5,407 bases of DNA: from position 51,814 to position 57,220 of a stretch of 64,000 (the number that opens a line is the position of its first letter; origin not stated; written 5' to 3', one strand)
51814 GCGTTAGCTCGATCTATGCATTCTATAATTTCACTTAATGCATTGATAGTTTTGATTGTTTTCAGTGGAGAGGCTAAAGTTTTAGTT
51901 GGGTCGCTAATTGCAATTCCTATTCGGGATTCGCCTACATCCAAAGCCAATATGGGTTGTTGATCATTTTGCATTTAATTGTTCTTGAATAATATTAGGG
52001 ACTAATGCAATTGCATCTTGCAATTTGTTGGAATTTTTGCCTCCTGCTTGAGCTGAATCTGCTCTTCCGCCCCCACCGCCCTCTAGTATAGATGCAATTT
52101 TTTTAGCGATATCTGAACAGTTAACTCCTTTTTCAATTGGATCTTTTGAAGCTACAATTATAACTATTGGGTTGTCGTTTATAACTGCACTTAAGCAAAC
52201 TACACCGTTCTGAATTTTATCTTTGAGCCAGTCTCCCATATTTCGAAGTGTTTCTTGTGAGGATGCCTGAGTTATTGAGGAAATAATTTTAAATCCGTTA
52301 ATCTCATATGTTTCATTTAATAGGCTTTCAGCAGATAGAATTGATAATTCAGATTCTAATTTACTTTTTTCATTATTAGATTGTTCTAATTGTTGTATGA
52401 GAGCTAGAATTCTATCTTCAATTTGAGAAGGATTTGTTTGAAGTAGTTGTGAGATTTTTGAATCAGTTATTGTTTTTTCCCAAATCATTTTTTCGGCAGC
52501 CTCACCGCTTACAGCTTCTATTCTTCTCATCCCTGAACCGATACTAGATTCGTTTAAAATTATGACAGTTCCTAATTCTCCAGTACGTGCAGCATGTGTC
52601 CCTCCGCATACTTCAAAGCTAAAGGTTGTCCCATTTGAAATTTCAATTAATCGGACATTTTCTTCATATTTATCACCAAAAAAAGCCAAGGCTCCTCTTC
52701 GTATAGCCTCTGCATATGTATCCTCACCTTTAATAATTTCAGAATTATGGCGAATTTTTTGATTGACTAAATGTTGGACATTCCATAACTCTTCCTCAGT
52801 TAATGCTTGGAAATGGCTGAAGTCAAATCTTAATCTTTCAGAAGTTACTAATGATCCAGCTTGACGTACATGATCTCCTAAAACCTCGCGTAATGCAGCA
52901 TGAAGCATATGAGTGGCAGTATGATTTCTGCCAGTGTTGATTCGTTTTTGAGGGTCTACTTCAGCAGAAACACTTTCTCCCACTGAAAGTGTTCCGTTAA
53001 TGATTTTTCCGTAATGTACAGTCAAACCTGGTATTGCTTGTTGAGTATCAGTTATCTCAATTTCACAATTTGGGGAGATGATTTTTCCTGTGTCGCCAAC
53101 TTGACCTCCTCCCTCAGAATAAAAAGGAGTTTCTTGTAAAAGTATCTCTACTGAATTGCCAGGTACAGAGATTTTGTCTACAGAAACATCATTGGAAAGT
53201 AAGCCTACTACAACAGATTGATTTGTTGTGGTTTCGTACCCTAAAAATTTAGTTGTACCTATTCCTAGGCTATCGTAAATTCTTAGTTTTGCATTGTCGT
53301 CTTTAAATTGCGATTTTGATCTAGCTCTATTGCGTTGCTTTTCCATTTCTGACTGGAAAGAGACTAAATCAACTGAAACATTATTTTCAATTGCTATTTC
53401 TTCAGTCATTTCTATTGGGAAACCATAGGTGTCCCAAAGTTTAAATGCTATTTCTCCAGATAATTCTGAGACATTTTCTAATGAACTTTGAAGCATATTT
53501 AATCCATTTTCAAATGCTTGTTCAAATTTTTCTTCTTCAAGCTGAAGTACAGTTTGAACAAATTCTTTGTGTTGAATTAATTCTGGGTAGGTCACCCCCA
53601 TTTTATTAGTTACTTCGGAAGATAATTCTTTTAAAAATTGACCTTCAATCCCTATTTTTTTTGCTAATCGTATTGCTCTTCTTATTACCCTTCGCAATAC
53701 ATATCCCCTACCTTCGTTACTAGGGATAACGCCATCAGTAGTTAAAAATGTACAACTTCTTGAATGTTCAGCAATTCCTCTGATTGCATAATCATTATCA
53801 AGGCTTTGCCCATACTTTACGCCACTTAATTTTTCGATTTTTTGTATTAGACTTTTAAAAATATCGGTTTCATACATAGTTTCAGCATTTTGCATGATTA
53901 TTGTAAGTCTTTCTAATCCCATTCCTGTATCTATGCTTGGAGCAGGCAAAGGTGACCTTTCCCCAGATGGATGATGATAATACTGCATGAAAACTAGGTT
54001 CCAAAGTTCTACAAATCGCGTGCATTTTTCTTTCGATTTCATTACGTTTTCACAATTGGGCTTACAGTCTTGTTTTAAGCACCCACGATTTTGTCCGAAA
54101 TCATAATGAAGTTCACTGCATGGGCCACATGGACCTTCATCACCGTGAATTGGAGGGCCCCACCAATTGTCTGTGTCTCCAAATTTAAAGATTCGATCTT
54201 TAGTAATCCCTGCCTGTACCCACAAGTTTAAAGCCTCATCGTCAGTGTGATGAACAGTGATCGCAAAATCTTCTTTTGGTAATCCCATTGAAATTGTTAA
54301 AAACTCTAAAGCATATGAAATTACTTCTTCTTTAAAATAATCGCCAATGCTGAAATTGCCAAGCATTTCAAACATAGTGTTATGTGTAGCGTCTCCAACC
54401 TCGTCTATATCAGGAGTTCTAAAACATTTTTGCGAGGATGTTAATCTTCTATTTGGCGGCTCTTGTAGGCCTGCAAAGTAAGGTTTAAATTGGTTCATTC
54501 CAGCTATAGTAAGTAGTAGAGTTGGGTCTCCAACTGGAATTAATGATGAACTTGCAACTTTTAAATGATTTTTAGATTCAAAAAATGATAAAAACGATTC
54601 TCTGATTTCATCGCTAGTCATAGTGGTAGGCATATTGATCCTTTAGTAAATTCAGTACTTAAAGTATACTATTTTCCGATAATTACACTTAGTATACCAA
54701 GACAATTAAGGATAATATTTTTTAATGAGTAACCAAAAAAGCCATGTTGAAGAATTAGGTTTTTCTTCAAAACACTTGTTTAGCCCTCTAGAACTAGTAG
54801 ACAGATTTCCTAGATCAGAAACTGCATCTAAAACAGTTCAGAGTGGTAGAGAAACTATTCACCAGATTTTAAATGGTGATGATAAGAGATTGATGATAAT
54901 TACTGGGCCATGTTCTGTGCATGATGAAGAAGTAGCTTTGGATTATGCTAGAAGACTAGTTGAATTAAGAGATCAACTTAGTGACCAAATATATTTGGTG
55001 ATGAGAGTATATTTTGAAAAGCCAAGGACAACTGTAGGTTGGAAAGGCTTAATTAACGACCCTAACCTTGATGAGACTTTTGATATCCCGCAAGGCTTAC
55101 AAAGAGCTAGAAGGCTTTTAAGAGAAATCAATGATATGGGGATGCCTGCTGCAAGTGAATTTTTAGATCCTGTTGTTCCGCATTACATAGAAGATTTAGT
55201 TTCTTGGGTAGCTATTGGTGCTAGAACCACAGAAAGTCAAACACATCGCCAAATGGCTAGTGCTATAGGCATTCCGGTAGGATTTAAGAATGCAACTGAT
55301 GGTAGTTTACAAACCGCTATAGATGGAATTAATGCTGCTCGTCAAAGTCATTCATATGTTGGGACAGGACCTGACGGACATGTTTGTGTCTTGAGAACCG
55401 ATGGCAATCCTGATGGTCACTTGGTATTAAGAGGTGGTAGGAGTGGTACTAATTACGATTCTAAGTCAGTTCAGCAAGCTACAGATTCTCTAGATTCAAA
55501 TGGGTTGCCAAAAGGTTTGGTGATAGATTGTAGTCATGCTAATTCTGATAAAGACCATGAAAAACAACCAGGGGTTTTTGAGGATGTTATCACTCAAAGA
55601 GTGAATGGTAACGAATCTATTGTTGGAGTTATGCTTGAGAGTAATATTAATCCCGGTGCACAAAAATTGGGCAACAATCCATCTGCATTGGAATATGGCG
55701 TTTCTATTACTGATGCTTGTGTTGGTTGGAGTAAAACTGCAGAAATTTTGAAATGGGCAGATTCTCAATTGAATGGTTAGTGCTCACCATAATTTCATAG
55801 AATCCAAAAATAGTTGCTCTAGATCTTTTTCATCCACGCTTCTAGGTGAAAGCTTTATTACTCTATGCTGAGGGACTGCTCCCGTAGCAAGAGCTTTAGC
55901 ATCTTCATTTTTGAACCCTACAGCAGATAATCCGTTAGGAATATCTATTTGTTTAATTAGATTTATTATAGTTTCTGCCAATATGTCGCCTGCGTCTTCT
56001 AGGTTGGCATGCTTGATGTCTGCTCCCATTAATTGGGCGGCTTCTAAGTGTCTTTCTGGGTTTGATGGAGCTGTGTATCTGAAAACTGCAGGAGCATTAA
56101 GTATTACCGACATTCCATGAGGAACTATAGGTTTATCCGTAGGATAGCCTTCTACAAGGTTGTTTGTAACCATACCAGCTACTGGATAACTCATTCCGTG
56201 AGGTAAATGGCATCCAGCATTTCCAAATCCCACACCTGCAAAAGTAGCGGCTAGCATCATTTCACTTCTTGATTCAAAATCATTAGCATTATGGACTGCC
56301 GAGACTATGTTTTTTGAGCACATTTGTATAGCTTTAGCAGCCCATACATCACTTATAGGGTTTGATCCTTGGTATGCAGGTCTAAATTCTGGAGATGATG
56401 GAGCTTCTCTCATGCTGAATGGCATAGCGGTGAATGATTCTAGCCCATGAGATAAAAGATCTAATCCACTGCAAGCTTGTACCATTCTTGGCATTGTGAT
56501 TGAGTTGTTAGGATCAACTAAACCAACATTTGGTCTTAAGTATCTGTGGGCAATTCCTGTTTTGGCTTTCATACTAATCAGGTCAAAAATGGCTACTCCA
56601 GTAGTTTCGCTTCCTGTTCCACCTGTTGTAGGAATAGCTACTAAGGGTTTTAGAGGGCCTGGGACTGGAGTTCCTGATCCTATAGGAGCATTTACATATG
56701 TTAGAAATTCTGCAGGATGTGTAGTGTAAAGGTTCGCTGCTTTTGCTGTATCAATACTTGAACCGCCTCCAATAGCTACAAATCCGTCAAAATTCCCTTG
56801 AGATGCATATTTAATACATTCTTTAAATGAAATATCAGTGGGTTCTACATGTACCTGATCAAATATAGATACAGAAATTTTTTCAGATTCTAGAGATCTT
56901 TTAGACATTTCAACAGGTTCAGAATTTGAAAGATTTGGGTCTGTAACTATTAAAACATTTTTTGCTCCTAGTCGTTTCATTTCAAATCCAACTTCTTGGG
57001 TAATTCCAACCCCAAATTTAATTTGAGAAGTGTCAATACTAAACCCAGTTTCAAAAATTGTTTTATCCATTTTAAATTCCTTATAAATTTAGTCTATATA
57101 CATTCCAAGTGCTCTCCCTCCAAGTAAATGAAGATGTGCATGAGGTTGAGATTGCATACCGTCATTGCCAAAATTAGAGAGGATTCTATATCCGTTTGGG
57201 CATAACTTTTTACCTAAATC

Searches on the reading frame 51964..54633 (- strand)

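Call 47: search_protein_families(library=pfam, proteins=[window:51964-54633:-], max_evalue=0.00001)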
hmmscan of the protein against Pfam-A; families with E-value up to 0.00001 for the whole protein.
window:51964-54633:- (889 aa): 3 families
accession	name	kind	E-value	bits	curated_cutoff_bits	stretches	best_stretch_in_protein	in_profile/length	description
PF01411.24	tRNA-synt_2c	-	6.9e-181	603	30.3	1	9-561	1-550/552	tRNA synthetases class II (A)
PF02272.25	DHHA1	-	3.9e-14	53.4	25.9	1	788-883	10-101/102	DHHA1 domain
PF07973.19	tRNA_SAD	-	1.6e-12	47.6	24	1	660-706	1-44/44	Threonyl and Alanyl tRNA synthetase second additional domain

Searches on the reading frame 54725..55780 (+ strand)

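Call 22: search_protein_families(library=pfam, proteins=[window:54725-55780:+], max_evalue=0.00001)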
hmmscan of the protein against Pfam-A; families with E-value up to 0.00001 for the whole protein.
window:54725-55780:+ (351 aa): 1 family
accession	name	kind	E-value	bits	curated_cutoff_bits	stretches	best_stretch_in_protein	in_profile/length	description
PF00793.26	DAHP_synth_1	-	6.6e-83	278.2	25.5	1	47-341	9-268/270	DAHP synthetase I family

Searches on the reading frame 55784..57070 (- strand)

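Call 47: search_protein_families(library=pfam, proteins=[window:55784-57070:-], max_evalue=0.00001)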
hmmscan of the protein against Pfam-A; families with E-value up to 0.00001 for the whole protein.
window:55784-57070:- (428 aa): 3 families
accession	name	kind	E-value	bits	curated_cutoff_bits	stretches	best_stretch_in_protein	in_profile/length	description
PF00465.25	Fe-ADH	-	4.2e-41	140.8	31.3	1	15-187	2-168/168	Iron-containing alcohol dehydrogenase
PF25137.1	ADH_Fe_C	-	3.1e-30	105.7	27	1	235-424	20-193/194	Fe-containing alcohol dehydrogenase family, C-terminal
PF13685.12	Fe-ADH_2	-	1.4e-07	32.1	28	1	19-113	2-94/149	Iron-containing alcohol dehydrogenase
